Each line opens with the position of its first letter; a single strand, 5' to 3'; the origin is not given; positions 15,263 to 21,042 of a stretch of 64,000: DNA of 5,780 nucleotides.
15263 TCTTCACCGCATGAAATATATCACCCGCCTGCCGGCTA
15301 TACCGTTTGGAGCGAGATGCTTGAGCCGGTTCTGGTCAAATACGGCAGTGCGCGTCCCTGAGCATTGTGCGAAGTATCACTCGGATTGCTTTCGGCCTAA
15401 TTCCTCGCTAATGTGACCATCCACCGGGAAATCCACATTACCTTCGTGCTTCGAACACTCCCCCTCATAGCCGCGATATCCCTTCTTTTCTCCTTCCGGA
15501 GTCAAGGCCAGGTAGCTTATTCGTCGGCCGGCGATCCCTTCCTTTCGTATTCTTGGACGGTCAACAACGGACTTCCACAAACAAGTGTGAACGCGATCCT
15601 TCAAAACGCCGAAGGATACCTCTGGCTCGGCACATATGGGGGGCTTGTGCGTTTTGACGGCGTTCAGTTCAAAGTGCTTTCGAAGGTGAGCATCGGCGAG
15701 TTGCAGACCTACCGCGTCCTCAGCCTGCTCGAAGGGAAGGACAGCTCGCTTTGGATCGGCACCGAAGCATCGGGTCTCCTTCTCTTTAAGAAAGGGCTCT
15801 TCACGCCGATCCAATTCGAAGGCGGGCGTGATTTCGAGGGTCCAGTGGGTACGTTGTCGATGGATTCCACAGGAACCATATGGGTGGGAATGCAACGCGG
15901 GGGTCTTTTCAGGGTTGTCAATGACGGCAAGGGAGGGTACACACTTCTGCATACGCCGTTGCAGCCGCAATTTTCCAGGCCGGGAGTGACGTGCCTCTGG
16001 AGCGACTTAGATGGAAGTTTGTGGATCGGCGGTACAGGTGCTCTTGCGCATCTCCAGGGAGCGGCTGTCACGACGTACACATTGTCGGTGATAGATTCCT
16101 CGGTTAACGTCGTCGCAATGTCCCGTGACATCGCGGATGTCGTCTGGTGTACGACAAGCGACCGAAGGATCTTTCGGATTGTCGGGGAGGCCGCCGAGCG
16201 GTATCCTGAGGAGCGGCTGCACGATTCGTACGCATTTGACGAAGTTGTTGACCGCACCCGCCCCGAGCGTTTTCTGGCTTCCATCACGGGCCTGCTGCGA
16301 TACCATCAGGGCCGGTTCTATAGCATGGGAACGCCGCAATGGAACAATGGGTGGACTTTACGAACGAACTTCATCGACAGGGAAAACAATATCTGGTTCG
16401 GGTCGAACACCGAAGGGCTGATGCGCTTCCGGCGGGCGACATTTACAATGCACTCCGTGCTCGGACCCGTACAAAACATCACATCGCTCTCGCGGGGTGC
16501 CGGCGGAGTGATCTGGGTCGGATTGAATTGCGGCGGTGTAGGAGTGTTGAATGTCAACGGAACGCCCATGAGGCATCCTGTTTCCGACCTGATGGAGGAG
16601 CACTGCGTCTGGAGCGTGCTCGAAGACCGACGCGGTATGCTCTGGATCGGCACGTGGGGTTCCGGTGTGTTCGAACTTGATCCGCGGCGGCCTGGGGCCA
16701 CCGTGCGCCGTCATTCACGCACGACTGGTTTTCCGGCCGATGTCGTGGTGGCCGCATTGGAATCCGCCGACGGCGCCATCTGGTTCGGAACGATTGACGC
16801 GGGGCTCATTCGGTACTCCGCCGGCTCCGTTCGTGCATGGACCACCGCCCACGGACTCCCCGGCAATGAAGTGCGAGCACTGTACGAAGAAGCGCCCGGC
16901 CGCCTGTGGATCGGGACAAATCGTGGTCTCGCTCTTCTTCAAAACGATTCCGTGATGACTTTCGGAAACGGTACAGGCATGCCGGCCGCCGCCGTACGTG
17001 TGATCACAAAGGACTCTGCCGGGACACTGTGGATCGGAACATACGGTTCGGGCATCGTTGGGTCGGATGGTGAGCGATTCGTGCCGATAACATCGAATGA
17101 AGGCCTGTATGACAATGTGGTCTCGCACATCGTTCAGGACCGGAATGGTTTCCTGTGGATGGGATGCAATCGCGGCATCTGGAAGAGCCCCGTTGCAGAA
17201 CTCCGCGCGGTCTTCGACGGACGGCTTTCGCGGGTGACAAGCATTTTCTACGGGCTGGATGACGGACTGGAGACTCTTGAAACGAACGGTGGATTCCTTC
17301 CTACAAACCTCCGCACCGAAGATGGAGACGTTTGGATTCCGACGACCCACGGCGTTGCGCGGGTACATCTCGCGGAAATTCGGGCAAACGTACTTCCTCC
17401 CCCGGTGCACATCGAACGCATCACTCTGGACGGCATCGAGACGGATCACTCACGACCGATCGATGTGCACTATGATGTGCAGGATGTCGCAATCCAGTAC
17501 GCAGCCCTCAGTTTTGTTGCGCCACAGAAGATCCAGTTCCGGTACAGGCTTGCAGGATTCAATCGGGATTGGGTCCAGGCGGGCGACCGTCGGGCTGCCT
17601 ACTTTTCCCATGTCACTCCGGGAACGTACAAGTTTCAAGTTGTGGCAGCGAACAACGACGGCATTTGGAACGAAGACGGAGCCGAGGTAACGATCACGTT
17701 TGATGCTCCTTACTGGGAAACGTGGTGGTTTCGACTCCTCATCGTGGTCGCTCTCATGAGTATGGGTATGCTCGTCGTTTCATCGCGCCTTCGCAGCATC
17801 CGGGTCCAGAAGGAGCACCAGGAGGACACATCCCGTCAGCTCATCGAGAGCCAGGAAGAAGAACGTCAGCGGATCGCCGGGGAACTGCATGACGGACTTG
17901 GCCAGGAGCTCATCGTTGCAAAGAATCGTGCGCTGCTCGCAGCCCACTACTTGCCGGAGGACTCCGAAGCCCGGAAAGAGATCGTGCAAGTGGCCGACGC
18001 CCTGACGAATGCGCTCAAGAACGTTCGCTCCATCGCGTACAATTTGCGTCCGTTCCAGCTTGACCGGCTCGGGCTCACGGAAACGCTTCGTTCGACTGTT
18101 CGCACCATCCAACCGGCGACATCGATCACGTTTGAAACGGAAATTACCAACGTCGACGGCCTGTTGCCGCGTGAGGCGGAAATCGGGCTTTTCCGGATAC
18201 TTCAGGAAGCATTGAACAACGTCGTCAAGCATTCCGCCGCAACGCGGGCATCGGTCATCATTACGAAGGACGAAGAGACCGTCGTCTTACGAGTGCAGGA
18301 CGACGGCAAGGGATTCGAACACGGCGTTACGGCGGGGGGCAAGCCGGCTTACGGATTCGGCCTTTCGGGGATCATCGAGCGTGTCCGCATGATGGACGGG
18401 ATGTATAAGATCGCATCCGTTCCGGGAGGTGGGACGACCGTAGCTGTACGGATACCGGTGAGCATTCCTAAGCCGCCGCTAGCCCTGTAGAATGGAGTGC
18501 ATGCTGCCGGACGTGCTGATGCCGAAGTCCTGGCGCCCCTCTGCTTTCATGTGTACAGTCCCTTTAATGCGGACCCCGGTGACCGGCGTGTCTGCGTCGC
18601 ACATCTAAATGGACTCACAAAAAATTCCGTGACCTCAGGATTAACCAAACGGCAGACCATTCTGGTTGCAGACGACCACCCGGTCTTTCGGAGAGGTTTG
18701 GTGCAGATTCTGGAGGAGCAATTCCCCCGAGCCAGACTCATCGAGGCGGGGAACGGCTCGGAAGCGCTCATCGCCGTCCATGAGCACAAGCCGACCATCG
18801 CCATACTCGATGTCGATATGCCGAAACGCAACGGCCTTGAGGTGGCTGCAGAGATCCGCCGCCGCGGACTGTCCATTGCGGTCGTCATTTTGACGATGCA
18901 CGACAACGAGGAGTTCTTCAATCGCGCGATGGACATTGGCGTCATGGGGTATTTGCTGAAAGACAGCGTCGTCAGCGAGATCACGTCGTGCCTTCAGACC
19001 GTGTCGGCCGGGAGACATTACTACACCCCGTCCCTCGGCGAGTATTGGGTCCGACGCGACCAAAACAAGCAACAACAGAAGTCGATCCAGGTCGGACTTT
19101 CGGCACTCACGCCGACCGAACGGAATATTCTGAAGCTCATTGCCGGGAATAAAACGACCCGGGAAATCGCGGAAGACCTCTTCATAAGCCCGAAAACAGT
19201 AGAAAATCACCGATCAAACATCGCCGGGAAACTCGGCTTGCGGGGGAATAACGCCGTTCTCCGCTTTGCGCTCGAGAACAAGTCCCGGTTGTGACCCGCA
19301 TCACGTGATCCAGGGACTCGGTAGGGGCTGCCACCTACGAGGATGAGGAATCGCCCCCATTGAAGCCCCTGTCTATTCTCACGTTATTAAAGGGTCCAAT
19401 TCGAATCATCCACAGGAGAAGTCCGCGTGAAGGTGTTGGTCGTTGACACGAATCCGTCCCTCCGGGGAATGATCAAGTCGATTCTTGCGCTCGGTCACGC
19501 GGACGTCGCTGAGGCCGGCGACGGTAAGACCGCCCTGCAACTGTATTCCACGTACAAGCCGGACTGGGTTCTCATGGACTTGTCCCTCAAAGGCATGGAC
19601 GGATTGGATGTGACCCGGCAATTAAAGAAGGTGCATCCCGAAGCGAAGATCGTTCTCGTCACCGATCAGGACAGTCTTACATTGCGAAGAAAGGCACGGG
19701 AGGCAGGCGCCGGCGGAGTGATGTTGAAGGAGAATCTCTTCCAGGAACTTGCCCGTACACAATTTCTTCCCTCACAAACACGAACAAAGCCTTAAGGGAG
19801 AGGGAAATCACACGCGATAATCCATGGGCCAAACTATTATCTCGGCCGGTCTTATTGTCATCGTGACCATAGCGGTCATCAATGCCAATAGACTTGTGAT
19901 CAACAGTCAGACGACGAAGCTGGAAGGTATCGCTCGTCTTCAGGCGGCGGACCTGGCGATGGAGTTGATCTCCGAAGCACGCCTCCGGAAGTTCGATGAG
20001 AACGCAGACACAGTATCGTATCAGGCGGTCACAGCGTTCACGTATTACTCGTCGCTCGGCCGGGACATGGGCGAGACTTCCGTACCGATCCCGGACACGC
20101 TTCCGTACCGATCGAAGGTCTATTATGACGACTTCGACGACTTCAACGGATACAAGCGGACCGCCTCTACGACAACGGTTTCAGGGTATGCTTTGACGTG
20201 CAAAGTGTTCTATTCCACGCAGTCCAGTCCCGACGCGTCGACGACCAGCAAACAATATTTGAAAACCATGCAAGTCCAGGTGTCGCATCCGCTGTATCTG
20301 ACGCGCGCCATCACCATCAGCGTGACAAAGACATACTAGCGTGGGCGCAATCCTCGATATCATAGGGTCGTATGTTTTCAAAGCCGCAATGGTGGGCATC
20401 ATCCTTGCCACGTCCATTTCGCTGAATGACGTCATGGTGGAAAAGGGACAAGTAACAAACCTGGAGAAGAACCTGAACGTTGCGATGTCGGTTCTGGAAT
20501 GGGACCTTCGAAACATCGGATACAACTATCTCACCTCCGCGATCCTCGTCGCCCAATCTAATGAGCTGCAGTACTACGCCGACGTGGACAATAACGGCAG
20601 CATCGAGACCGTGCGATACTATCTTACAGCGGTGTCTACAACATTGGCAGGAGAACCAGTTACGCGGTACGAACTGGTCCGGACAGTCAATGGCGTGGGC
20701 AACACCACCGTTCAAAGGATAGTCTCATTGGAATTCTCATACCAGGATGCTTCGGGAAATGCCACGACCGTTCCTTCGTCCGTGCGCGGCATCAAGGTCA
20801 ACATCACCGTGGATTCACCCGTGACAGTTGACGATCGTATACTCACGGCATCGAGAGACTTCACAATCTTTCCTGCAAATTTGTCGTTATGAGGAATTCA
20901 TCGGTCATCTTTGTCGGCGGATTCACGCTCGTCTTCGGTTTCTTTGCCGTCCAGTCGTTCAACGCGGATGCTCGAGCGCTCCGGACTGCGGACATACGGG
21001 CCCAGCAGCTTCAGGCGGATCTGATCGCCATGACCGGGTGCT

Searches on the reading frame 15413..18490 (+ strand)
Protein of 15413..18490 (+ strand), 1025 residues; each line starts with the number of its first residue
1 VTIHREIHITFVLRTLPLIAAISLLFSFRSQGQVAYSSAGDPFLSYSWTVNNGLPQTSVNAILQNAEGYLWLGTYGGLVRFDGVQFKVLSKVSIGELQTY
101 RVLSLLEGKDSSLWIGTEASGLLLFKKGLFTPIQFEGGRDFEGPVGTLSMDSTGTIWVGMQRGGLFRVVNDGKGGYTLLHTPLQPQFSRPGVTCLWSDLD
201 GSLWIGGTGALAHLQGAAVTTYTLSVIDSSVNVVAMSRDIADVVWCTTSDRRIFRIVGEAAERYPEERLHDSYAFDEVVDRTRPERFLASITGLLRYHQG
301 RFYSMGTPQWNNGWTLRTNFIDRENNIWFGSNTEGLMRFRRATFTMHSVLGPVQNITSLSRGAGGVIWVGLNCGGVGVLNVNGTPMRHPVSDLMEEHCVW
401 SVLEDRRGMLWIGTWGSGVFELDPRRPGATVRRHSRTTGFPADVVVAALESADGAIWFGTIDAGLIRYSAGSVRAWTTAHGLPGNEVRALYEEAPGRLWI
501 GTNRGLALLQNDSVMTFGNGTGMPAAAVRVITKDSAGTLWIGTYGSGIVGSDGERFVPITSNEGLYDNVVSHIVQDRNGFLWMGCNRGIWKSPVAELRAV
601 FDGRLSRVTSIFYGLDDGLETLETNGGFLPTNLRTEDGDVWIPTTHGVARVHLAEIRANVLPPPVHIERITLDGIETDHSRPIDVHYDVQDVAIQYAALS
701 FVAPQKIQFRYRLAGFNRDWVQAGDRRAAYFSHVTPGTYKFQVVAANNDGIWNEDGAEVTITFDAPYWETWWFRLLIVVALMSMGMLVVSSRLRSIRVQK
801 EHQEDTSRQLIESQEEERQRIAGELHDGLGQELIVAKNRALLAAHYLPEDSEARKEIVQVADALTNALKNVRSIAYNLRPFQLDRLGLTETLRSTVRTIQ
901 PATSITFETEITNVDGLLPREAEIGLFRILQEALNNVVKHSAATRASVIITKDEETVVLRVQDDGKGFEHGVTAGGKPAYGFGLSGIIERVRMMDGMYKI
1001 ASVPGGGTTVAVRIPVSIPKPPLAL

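Call 4: search_protein_families(library=pfam, proteins=[window:15413-18490:+], max_evalue=0.01)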
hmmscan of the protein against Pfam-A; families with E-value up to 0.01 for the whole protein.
window:15413-18490:+ (1025 aa): 5 families
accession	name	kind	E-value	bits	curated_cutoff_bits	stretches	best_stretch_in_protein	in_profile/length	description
PF07494.17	Reg_prop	-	8.2e-37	120.9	20.4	3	481-504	1-24/24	Two component regulator propeller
PF07495.19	Y_Y_Y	-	2.9e-16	59.5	26.6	1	701-762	2-63/65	Y_Y_Y domain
PF02518.31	HATPase_c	-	1.6e-13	51.5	26.4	1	923-1016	3-109/111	Histidine kinase-, DNA gyrase B-, and HSP90-like ATPase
PF07730.19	HisKA_3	-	1.9e-13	51.2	24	1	817-881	1-66/68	Histidine kinase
PF13581.12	HATPase_c_2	-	0.0016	18.9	27.4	1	929-972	35-83/127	Histidine kinase-like ATPase domain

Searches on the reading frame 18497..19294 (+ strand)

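Call 4: search_protein_families(library=pfam, proteins=[window:18497-19294:+], max_evalue=0.01)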
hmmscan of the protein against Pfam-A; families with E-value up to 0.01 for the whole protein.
window:18497-19294:+ (265 aa): 4 families
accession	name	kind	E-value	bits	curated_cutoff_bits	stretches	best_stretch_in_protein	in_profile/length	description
PF00072.30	Response_reg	-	1e-24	87.3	30.2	1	55-164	1-108/111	Response regulator receiver domain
PF00196.25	GerE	-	6.3e-16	58.2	23.5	1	203-257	2-56/57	Bacterial regulatory proteins, luxR family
PF08281.18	Sigma70_r4_2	-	1.6e-05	24.9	25.7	1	198-240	5-48/54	Sigma-70, region 4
PF04545.22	Sigma70_r4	-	0.0052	16.7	24.1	1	201-237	2-39/50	Sigma-70, region 4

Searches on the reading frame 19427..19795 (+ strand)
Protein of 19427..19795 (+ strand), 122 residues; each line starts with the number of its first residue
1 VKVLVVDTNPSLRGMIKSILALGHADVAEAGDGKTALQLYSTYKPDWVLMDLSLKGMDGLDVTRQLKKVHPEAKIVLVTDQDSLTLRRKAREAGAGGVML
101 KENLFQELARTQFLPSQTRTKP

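Call 4: search_protein_families(library=pfam, proteins=[window:19427-19795:+], max_evalue=0.01)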
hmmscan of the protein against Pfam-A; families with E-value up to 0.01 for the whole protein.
window:19427-19795:+ (122 aa): 1 family
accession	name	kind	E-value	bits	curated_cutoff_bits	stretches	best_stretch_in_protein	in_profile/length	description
PF00072.30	Response_reg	-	1.2e-22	80.6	30.2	1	3-108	1-106/111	Response regulator receiver domain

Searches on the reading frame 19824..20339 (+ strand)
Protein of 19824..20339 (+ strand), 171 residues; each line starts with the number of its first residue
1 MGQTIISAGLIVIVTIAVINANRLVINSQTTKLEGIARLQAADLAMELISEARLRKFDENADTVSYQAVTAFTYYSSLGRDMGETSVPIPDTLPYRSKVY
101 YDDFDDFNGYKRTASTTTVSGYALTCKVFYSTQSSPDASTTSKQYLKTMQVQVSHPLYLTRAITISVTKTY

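Call 4: search_protein_families(library=pfam, proteins=[window:19824-20339:+], max_evalue=0.01)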
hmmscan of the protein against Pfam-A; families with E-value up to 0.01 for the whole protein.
window:19824-20339:+ (171 aa): 0 families

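Call 34: search_protein_families(library=ncbifam, proteins=[window:19824-20339:+], max_evalue=0.01)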
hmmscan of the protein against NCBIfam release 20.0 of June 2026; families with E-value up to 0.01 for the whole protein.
window:19824-20339:+ (171 aa): 0 families

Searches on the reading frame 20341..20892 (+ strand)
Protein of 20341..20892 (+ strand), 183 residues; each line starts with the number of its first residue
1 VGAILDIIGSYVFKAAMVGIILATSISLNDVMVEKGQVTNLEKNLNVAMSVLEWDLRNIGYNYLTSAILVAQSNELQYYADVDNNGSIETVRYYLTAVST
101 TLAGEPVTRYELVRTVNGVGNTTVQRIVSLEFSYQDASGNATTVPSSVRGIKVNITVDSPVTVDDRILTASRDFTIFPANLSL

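Call 4: search_protein_families(library=pfam, proteins=[window:20341-20892:+], max_evalue=0.01)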
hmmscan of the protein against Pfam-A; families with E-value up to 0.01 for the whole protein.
window:20341-20892:+ (183 aa): 0 families

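Call 34: search_protein_families(library=ncbifam, proteins=[window:20341-20892:+], max_evalue=0.01)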
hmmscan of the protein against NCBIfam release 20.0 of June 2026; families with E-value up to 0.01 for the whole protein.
window:20341-20892:+ (183 aa): 0 families

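Call 52: find_homologous_proteins(query=window:20341-20892:+, max_evalue=0.001)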
Query window:20341-20892:+ (183 aa): 17 proteins with E <= 0.001 among 98 candidates.
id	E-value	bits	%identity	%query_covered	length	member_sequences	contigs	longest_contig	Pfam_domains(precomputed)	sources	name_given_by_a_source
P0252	3.8e-108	377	99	100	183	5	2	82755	-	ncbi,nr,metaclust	ncbi:MAG: hypothetical protein A2X67_15025 [Ignavibacteria bacterium GWA2_55_11]|nr:MAG: hypothetica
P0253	2.2e-56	208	56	100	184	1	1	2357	-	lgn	-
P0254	9.4e-56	206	56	100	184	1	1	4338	-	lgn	-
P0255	2.7e-54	202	54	100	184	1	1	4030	-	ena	-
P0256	1.5e-53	199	52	100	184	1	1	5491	-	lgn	-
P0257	2.6e-53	198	52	100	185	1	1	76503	-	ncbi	-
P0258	5.7e-51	191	53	100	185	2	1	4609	-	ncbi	-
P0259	2.2e-49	186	51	100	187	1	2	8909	-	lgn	-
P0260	1.7e-48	183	51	100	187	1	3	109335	-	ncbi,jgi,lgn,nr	ncbi:MAG: hypothetical protein MUE68_07935 [Bacteroidetes bacterium]|jgi:hypothetical protein|nr:hyp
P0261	1.7e-48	183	51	100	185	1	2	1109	-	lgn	-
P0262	7.8e-43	164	48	100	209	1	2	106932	-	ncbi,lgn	-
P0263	6.3e-42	161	45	100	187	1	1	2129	-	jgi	jgi:hypothetical protein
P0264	3.4e-37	146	46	100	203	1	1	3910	-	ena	-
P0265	1.1e-35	141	46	100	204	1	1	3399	-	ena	-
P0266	1.9e-33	134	45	100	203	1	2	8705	-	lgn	-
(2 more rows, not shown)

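Call 59: predict_structure(alignment_id=A2)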
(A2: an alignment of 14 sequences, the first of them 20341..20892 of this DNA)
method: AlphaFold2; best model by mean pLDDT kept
length: 183 residues; sequences in the alignment: 14
mean_pLDDT: 85.1   pTM: 0.71
mean pLDDT of the five models: 85.1, 84.5, 84.5, 83.7, 79.0
residues with pLDDT >= 90: 60; 70-90: 117; 50-70: 6; < 50: 0
segments of 3 or more residues with pLDDT < 50: none
pLDDT, mean of each block of 10 residues (from residue 1): 71 80 78 83 87 87 80 92 83 90 81 90 88 92 91 90 81 90 69
secondary structure, 60 per line:
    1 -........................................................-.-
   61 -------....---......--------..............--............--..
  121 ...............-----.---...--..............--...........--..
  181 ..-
elements in order: H2-57 E68-71 E75-80 E89-102 E105-116 E119-135 E150-163 E166-176 H179-182

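Call 62: fold_search(model_id=the predicted structure, library=pdb)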
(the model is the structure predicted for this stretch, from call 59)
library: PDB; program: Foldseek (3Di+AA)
matches with E <= 10: 459; with E <= 0.001: 5
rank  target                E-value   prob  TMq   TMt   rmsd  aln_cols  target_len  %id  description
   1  6utu_E                2.9e-04  1.00  0.42  0.47   6.6       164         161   11  Crystal structure of minor pseudopilin ternary complex of XcpVWX from the Type 2 secretion system of Pseudomonas aerug (released 2020-09-02)
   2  5bw0_E                4.5e-04  1.00  0.41  0.45   6.1       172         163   10  The crystal structure of minor pseudopilin binary complex of XcpV and XcpW from the Type 2 secretion system of Pseudom (released 2016-07-20)
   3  5vtm_W                8.7e-04  1.00  0.41  0.46   6.1       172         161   10  The crystal structure of minor pseudopilin ternary complex of XcpVWX from the Type 2 secretion system of Pseudomonas a (released 2018-05-23)
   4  5bw0_A                9.2e-04  1.00  0.42  0.50   5.7       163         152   10  The crystal structure of minor pseudopilin binary complex of XcpV and XcpW from the Type 2 secretion system of Pseudom (released 2016-07-20)
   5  6utu_H                9.2e-04  1.00  0.41  0.47   5.8       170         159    9  Crystal structure of minor pseudopilin ternary complex of XcpVWX from the Type 2 secretion system of Pseudomonas aerug (released 2020-09-02)
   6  6utu_B                1.5e-03  1.00  0.39  0.44   6.7       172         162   12  Crystal structure of minor pseudopilin ternary complex of XcpVWX from the Type 2 secretion system of Pseudomonas aerug (released 2020-09-02)
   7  5bw0_C                2.4e-03  1.00  0.47  0.53   6.7       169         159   11  The crystal structure of minor pseudopilin binary complex of XcpV and XcpW from the Type 2 secretion system of Pseudom (released 2016-07-20)
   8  3nje_B                3.3e-03  1.00  0.45  0.49   6.3       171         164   10  Structure of the Minor Pseudopilin XcpW from the Pseudomonas aeruginosa Type II Secretion System (released 2011-02-02)
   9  9a1f_S                3.7e-03  0.99  0.39  0.36   8.7       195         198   13  Integrative structure of the XcpGHIJK pseudo pilus filament model of a type II secretion system (released 2021-06-18)
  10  3nje_A                7.1e-03  1.00  0.45  0.52   5.5       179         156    9  Structure of the Minor Pseudopilin XcpW from the Pseudomonas aeruginosa Type II Secretion System (released 2011-02-02)
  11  6yfs_AA               1.1e-01  0.21  0.15  0.21  17.3       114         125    9  Virus-like particle of bacteriophage PQ-465 (released 2020-09-02)
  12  7f2n_D                2.0e-01  0.18  0.17  0.27  14.1       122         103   10  Crystal structure of SSB from Klebsiella pneumonia. (released 2021-11-10)
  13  2bc3_A                2.3e-01  0.12  0.18  0.21  13.2       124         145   14  T7-tagged full-length streptavidin (released 2005-10-25)
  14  2bc3_B                2.4e-01  0.13  0.17  0.21  13.4       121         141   12  T7-tagged full-length streptavidin (released 2005-10-25)
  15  5yuo_C                2.6e-01  0.18  0.17  0.28  13.9       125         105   11  Crystal structure of SSB protein from Pseudomonas aeruginosa PAO1 (released 2018-10-31)
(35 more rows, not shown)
